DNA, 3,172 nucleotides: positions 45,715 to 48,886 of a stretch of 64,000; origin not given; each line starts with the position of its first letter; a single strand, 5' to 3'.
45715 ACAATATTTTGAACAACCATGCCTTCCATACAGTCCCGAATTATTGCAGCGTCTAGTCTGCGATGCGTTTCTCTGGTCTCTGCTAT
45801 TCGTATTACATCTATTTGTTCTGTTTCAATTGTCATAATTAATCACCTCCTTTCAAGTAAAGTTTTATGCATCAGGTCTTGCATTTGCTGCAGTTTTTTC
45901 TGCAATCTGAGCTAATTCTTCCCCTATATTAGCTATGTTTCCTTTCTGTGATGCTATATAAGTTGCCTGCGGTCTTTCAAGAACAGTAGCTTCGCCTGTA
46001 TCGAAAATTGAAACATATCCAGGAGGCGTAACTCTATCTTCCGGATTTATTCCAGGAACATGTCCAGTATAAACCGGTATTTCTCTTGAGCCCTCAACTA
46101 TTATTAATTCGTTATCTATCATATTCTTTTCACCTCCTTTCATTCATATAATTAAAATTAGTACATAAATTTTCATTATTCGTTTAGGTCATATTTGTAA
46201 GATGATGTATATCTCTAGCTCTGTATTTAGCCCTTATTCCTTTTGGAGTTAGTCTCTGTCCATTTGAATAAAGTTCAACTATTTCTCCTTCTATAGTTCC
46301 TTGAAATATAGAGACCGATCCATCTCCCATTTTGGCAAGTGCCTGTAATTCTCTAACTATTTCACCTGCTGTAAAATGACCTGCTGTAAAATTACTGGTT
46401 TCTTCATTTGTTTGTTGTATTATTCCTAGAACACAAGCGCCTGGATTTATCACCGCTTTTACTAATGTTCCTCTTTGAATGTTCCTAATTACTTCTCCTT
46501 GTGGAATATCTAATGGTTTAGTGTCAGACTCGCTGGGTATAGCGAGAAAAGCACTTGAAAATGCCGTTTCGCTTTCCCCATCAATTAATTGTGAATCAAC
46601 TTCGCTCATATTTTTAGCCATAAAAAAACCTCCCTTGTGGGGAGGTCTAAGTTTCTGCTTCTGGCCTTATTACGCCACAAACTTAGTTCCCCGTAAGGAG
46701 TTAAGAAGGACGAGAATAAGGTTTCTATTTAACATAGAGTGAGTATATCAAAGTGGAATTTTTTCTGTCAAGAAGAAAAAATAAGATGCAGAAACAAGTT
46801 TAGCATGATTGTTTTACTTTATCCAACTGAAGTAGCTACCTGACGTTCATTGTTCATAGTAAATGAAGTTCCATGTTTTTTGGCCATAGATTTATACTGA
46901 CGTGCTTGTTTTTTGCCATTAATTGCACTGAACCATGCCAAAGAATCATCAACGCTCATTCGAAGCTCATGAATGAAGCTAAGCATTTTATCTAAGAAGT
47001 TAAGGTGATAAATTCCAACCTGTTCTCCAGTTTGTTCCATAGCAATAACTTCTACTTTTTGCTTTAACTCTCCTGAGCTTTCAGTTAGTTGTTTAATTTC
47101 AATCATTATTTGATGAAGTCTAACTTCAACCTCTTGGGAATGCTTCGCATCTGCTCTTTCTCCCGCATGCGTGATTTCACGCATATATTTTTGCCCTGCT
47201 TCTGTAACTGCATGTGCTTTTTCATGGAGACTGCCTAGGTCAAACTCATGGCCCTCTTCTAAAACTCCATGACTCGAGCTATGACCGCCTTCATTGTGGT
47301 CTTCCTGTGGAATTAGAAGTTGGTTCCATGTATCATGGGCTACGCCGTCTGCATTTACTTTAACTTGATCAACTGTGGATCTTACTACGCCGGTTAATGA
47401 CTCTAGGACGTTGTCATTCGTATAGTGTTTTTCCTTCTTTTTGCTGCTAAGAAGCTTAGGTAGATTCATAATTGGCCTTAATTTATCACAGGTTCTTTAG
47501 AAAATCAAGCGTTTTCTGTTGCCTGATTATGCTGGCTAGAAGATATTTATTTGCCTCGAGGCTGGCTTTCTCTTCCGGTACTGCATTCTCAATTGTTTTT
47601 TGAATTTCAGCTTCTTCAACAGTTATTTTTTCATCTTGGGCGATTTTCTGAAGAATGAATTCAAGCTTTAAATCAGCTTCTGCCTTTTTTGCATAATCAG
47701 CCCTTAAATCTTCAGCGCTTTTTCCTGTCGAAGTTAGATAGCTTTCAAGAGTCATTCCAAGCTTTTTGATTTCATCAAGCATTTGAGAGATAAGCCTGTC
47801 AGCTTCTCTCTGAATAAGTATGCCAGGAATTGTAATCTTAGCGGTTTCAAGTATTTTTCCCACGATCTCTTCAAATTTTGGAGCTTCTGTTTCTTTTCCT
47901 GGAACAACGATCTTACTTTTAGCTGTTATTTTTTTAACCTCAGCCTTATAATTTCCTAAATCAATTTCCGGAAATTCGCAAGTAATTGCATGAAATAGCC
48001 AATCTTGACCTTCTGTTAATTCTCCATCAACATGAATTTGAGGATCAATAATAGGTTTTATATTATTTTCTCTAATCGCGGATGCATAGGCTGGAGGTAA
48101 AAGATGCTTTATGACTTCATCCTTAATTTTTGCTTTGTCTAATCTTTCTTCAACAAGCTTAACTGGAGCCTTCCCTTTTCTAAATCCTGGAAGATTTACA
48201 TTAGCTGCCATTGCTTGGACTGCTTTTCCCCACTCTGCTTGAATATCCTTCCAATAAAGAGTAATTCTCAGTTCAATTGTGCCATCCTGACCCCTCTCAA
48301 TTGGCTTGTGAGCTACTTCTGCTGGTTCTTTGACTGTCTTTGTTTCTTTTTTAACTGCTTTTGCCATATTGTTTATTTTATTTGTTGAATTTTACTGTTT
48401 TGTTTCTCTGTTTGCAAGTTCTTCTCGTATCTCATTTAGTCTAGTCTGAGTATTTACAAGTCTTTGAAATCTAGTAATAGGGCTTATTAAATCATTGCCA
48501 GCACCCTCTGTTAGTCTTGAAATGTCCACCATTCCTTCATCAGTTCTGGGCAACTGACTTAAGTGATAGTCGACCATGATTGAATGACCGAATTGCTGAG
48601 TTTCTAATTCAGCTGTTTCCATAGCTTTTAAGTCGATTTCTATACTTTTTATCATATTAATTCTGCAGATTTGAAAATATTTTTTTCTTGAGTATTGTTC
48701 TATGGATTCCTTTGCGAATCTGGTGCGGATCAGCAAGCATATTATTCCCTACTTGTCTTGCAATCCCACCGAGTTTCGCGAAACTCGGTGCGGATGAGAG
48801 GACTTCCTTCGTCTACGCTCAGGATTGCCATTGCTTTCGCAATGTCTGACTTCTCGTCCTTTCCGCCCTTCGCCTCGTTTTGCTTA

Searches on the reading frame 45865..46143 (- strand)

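Call 21: search_protein_families(library=pfam, max_evalue=1, proteins=[window:45865-46143:-])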
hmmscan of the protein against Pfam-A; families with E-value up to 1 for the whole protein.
window:45865-46143:- (92 aa): 1 family
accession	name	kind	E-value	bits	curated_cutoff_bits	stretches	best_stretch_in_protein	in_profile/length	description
PF15073.11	SPATA48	-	0.014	16.1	27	1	19-47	13-41/128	Spermatogenesis-associated protein 48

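Call 47: search_protein_families(library=ncbifam, max_evalue=0.1, proteins=[window:45865-46143:-])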
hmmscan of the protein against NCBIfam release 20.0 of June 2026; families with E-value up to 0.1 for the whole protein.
window:45865-46143:- (92 aa): 0 families

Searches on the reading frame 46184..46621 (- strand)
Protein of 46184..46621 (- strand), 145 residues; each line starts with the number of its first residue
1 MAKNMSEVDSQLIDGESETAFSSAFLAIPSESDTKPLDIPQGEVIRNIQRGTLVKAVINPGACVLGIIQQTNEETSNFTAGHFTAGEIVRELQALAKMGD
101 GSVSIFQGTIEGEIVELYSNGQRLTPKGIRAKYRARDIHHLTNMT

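Call 21: search_protein_families(library=pfam, max_evalue=1, proteins=[window:46184-46621:-])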
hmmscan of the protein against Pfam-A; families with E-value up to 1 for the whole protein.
window:46184-46621:- (145 aa): 1 family
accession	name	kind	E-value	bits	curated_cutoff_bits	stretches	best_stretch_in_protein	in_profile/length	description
PF01220.24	DHquinase_II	-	0.1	12.8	23.3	0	81-118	22-59/138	Dehydroquinase class II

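Call 47: search_protein_families(library=ncbifam, max_evalue=0.1, proteins=[window:46184-46621:-])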
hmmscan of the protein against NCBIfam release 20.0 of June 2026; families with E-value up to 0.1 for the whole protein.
window:46184-46621:- (145 aa): 3 families
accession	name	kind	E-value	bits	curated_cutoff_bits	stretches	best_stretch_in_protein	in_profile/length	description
NF040634.1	16S_A1408_NpmB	exception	0.0069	15.8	460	1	43-121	101-175/217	16S rRNA (adenine(1408)-N(1))-methyltransferase NpmB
NF003805.0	PRK05395.1-2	subfamily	0.03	13.9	146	0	81-118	24-61/147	type II 3-dehydroquinate dehydratase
TIGR01088.1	aroQ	equivalog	0.042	13.5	169.85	0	81-117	22-58/141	type II 3-dehydroquinate dehydratase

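Call 48: find_homologous_proteins(query=window:46184-46621:-, max_evalue=0.001)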
Query window:46184-46621:- (145 aa): 1 proteins with E <= 0.001 among 133 candidates.
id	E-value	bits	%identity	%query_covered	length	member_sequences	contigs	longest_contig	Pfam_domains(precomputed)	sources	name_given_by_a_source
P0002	1.3e-87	308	100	100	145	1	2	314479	-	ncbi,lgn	-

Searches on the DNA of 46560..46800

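Call 62: search_rna_families(source=window, start=46560, end=46800, threshold=evalue, max_evalue=1, show_alignments=1)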
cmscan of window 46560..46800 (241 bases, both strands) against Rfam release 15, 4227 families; matches with E-value up to 1: 3.
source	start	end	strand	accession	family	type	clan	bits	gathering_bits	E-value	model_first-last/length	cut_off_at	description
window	46620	46736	-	RF01859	Phe_leader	Cis-reg; leader;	-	33.5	55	0.00038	1-125/125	no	Phenylalanine leader peptide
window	46585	46654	-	RF02900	AaHKsRNA82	Gene; sRNA;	-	24.7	51.4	0.08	1-81/81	no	Aggregatibacter sRNA 82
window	46583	46657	+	RF02064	STnc370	Gene; sRNA;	-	24.7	54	0.27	1-71/71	no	Enterobacterial sRNA STnc370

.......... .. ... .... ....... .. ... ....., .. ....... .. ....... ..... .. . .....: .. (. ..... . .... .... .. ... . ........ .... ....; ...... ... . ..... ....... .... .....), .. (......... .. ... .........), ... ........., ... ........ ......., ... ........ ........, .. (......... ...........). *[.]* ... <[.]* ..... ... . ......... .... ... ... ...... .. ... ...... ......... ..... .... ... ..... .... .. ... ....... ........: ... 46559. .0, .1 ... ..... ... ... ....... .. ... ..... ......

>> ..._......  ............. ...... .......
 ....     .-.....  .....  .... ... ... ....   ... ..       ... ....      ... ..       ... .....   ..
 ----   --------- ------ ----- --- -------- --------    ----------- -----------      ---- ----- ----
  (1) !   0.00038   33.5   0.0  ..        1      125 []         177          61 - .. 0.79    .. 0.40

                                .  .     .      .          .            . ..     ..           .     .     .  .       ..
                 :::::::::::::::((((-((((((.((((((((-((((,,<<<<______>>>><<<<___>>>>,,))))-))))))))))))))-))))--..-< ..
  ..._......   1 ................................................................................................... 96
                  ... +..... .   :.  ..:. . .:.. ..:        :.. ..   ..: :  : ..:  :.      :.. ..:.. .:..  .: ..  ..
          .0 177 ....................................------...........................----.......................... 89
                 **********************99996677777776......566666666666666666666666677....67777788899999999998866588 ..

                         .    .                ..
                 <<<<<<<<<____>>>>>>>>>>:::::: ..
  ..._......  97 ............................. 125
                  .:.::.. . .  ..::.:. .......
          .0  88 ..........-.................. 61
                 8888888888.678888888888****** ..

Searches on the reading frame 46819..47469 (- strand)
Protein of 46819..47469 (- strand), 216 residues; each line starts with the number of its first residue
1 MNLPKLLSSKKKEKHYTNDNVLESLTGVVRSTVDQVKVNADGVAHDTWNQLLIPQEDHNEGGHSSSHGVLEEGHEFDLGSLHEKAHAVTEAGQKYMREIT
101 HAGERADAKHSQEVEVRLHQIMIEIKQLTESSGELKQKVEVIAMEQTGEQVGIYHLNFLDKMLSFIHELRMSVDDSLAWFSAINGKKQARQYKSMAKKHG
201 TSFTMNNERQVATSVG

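Call 21: search_protein_families(library=pfam, max_evalue=1, proteins=[window:46819-47469:-])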
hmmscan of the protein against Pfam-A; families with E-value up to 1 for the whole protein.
window:46819-47469:- (216 aa): 3 families
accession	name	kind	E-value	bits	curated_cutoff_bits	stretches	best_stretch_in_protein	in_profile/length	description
PF18904.5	DUF5660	-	2.1e-31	108.8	24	1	110-216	2-109/109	Domain of unknown function (DUF5660)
PF25450.1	Rab11-FIP3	-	0.023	15.4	31.9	1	88-147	33-92/125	Rab11-FIP3-like domain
PF07926.17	TPR_MLP1_2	-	0.12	12.8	36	1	81-140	31-88/129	TPR/MLP1/MLP2-like protein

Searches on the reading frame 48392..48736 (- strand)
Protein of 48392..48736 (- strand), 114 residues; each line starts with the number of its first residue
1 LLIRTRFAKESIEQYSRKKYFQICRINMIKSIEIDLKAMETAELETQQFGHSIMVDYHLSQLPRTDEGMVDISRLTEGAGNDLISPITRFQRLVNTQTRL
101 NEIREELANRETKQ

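Call 21: search_protein_families(library=pfam, max_evalue=1, proteins=[window:48392-48736:-])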
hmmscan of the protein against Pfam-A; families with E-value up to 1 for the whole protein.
window:48392-48736:- (114 aa): 1 family
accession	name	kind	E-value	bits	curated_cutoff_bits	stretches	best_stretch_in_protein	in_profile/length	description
PF23411.1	Beta-prop_Vps41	-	0.091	12.5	33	1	11-65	262-316/332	Vps42 beta-propeller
